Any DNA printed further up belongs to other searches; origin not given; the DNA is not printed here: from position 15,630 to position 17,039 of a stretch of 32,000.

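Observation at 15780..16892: In-frame fusion of a MarR-type DNA-binding domain to the class III RNR activase NrdG, translationally coupled to nrdD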

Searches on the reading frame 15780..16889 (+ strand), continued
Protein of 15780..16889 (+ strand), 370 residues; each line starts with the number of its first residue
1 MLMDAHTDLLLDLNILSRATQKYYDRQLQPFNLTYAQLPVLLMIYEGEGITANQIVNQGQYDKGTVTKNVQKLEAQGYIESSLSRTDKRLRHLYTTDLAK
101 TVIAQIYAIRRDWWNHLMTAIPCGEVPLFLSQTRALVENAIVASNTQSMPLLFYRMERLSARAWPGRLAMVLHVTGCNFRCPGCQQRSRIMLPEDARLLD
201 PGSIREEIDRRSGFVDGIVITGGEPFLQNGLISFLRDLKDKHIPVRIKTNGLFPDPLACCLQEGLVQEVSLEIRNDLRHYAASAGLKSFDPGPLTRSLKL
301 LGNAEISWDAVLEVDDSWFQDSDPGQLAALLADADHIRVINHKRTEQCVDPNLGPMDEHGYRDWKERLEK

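Call 39: predict_structure(alignment_id=A3)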
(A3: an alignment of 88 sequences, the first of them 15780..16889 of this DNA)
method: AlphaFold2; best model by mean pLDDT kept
length: 370 residues; sequences in the alignment: 88
mean_pLDDT: 91.1   pTM: 0.77
mean pLDDT of the five models: 91.1, 90.5, 90.3, 90.1, 88.9
residues with pLDDT >= 90: 274; 70-90: 84; 50-70: 8; < 50: 4
segments of 3 or more residues with pLDDT < 50: 1-4
pLDDT, mean of each block of 10 residues (from residue 1): 58 92 97 95 95 91 92 97 86 95 97 94 93 92 78 93 95 91 81 79 92 94 92 96 97 97 97 93 93 96 94 90 86 92 89 92 91
secondary structure, 60 per line:
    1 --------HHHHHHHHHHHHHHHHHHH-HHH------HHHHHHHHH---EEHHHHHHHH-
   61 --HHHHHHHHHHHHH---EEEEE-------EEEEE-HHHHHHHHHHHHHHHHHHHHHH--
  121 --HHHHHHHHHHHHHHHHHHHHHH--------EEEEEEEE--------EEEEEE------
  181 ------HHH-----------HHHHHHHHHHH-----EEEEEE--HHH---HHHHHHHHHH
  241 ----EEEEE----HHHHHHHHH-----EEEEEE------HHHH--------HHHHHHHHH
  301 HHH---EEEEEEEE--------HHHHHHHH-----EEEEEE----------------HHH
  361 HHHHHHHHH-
elements in order: H9-27 H38-46 H52-59 H63-75 E79-83 E91-95 H97-118 H123-144 E153-160 E169-174 H201-211 E217-222 H231-240 E245-249 H254-262 E268-273 H280-283 H292-303 E307-314 H323-330 E336-341 H358-369

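Call 42: fold_search(model_id=the predicted structure, library=pdb)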
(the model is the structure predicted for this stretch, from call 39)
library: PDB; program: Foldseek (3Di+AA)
matches with E <= 10: 1714; with E <= 0.001: 325
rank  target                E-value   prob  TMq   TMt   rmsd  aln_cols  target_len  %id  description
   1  3c8f                  2.1e-11  1.00  0.50  0.73   3.0       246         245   15  4Fe-4S-Pyruvate formate-lyase Activating Enzyme with partially disordered AdoMet (released 2008-10-28)
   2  8fo0                  3.2e-11  1.00  0.50  0.73   3.1       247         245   15  The structure of a crystallizable variant of E. coli pyruvate formate-lyase activating enzyme bound to a partially cleav (released 2023-05-24)
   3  3bpv                  1.1e-09  1.00  0.33  0.81   2.8       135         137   29  Crystal Structure of MarR (released 2008-05-20)
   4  3bpx_A                1.5e-09  1.00  0.35  0.80   2.7       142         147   29  Crystal Structure of MarR (released 2008-05-20)
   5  3bpx_B                5.9e-09  1.00  0.35  0.91   1.6       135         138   29  Crystal Structure of MarR (released 2008-05-20)
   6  5th5_A                9.1e-09  1.00  0.38  0.55   8.0       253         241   17  Crystal Structure of QueE from Bacillus subtilis with 6-carboxypterin-5'-deoxyadenosyl ester bound (released 2017-01-18)
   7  1lj9_B                4.0e-08  1.00  0.35  0.90   1.2       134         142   21  The crystal structure of the transcriptional regulator SlyA (released 2003-01-21)
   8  3s2w_H                5.1e-08  1.00  0.34  0.85   1.8       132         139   22  The crystal structure of a MarR transcriptional regulator from Methanosarcina mazei Go1 (released 2011-06-22)
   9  3s2w_F                8.3e-08  1.00  0.34  0.84   1.9       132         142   22  The crystal structure of a MarR transcriptional regulator from Methanosarcina mazei Go1 (released 2011-06-22)
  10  3s2w_C                1.4e-07  1.00  0.32  0.81   2.3       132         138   23  The crystal structure of a MarR transcriptional regulator from Methanosarcina mazei Go1 (released 2011-06-22)
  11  3s2w_A                1.5e-07  1.00  0.33  0.80   1.8       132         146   22  The crystal structure of a MarR transcriptional regulator from Methanosarcina mazei Go1 (released 2011-06-22)
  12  3q5f_B                2.0e-07  1.00  0.36  0.90   1.7       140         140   20  Crystal structure of the Salmonella transcriptional regulator SlyA in complex with DNA (released 2011-05-04)
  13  3q5f_A                2.0e-07  1.00  0.36  0.90   1.7       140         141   20  Crystal structure of the Salmonella transcriptional regulator SlyA in complex with DNA (released 2011-05-04)
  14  5tgs_B                2.0e-07  1.00  0.41  0.63   3.2       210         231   17  Crystal Structure of QueE from Bacillus subtilis with methionine bound (released 2017-01-18)
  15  5eri                  2.4e-07  1.00  0.35  0.83   2.9       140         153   24  MarR Protein from Peptoclostridium difficile DA00132 (released 2016-11-16)
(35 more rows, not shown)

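Call 43: search_solved_structures(query=window:15780-16889:+, max_evalue=0.001)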
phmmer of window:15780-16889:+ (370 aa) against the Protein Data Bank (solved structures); distinct sequences matched with E-value up to 0.001: 21.
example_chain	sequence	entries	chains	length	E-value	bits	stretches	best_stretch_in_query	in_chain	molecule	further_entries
3bpx_A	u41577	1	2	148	7.5e-11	45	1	12-141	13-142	Transcriptional regulator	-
3bpv_A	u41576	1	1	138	1.4e-10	44.1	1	13-141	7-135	Transcriptional regulator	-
3s2w_A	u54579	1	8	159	1.3e-09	40.9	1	14-120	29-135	Transcriptional regulator, MarR family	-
5eri_A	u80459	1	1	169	7.8e-08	35.1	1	7-102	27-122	MarR family transcriptional regulator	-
1lj9_A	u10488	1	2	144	1.9e-07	33.8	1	7-106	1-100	transcriptional regulator SlyA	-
5hlh_A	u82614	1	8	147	4e-07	32.7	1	15-98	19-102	MarR family transcriptional regulator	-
5hlg_A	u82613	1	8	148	4.1e-07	32.7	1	15-98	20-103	MarR family transcriptional regulator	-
5hli_A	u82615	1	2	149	4.2e-07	32.7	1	15-98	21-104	MarR family transcriptional regulator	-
1z91_A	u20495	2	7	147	5.6e-07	32.2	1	13-91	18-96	Organic hydroperoxide resistance transcriptional regulator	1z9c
4hbl_A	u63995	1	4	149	7.9e-07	31.8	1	15-98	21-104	Transcriptional regulator, MarR family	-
2bv6_A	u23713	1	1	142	9.2e-07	31.5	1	10-105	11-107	HTH-TYPE TRANSCRIPTIONAL REGULATOR MGRA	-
4mnu_A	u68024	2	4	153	3.4e-06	29.7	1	5-104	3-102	SlyA-like transcription regulator | MarR family transcriptional regulator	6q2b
2fbh_A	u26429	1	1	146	4e-05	26.2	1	16-128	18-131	transcriptional regulator PA3341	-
3hrm_A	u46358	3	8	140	0.0002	23.8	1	15-108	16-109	HTH-type transcriptional regulator sarZ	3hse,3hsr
4gxo_A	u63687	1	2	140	0.00022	23.8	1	15-108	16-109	MarR family regulatory protein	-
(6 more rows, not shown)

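Call 49: find_encoding_contigs(protein=P0001, flank=3000, max_places=4)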
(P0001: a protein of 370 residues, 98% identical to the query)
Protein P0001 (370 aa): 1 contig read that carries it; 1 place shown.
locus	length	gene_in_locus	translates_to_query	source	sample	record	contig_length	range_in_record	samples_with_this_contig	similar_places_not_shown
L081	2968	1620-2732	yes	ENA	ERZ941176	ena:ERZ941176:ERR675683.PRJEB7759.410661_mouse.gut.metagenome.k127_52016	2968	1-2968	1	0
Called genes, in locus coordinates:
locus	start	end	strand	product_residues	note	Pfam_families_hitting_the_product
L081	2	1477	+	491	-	?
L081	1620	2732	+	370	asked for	PF22381:Staph_reg_Sar_Rot (weak), PF01047:MarR, PF12802:MarR_2, PF04055:Radical_SAM, PF13353:Fer4_12 (weak)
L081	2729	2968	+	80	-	?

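Call 52: find_encoding_contigs(protein=P0128, flank=8000, max_places=3)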
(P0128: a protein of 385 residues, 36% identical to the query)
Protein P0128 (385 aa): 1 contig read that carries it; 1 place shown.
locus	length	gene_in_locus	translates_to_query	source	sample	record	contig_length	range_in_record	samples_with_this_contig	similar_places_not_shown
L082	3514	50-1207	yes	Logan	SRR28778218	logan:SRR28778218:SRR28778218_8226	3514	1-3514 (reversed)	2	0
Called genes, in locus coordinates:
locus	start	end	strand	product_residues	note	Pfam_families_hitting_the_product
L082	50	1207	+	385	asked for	PF22381:Staph_reg_Sar_Rot (weak), PF01047:MarR, PF12802:MarR_2, PF04055:Radical_SAM (weak)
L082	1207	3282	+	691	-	PF03477:ATP-cone, PF13597:NRDD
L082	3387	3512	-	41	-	?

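Call 53: find_encoding_contigs(protein=P0144, flank=8000, max_places=3)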
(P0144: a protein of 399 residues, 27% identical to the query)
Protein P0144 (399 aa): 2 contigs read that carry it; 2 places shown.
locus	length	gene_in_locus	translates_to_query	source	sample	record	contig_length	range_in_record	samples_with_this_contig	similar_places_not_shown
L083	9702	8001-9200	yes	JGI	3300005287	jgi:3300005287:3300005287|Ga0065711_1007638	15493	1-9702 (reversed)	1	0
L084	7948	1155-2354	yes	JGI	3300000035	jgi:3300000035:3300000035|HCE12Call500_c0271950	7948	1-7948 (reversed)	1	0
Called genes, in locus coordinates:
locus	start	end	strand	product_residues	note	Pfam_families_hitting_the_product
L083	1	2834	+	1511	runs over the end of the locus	PF08341:TED, PF17802:SpaA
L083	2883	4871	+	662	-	PF17802:SpaA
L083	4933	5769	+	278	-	PF04203:Sortase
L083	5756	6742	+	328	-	PF17802:SpaA (faint), PF05738:Cna_B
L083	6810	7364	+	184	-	PF04203:Sortase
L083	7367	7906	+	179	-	-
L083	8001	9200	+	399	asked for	PF22381:Staph_reg_Sar_Rot, PF01047:MarR, PF12802:MarR_2, PF13412:HTH_24 (weak), PF13463:HTH_27 (faint), PF04055:Radical_SAM (weak)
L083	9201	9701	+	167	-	?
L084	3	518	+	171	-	?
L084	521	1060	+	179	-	-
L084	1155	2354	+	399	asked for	PF22381:Staph_reg_Sar_Rot, PF01047:MarR, PF12802:MarR_2, PF13412:HTH_24 (weak), PF13463:HTH_27 (faint), PF04055:Radical_SAM (weak)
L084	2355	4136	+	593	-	PF03477:ATP-cone, PF13597:NRDD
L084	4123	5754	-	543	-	-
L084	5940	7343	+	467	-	PF00188:CAP, PF21540:Choline_bind_4 (faint)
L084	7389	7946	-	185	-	?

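Call 55: search_protein_families(library=pfam, proteins=[L084:2355-4133:+], max_evalue=0.01)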
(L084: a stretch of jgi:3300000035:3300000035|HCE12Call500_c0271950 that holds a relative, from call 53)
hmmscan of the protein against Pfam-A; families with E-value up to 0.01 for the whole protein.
L084:2355-4133:+ (593 aa): 2 families
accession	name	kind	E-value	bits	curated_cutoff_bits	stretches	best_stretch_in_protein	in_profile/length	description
PF13597.11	NRDD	-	9.2e-49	167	26.2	1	119-472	6-364/562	Anaerobic ribonucleoside-triphosphate reductase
PF03477.21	ATP-cone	-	2.9e-21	76.3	25.8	1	5-93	3-87/88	ATP cone domain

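Call 85: find_encoding_contigs(protein=P0002, flank=8000, max_places=2)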
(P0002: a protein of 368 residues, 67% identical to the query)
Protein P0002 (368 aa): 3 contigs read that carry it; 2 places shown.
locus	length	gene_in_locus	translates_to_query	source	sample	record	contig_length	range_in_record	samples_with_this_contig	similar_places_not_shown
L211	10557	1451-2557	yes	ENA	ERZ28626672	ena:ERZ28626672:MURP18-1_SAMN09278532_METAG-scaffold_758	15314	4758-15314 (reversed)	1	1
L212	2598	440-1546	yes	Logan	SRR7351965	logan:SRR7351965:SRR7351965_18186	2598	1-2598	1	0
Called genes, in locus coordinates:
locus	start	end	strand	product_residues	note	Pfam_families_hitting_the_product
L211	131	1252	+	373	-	PF00478:IMPDH, PF00571:CBS (faint), PF01070:FMN_dh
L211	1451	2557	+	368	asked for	PF22381:Staph_reg_Sar_Rot, PF01047:MarR, PF12802:MarR_2, PF04055:Radical_SAM, PF13353:Fer4_12 (weak)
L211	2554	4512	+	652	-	PF03477:ATP-cone, PF13597:NRDD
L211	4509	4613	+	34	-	-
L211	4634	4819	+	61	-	-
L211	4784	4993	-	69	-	-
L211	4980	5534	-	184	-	-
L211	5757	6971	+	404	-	PF02568:ThiI (weak), PF03054:tRNA_Me_trans, PF20259:tRNA_Me_trans_M, PF20258:tRNA_Me_trans_C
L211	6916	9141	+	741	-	PF23139:OB_YrrC, PF14520:HHH_5 (faint), PF14490:HHH_RecD2, PF13245:AAA_19, PF13604:AAA_30, PF18335:SH3_13, PF01443:Viral_helicase1 (weak), PF13538:UvrD_C_2, +1 more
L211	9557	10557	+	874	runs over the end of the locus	PF01411:tRNA-synt_2c, PF07973:tRNA_SAD, PF02272:DHHA1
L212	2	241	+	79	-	?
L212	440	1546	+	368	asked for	PF22381:Staph_reg_Sar_Rot, PF01047:MarR, PF12802:MarR_2, PF04055:Radical_SAM, PF13353:Fer4_12 (weak)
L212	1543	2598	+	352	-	?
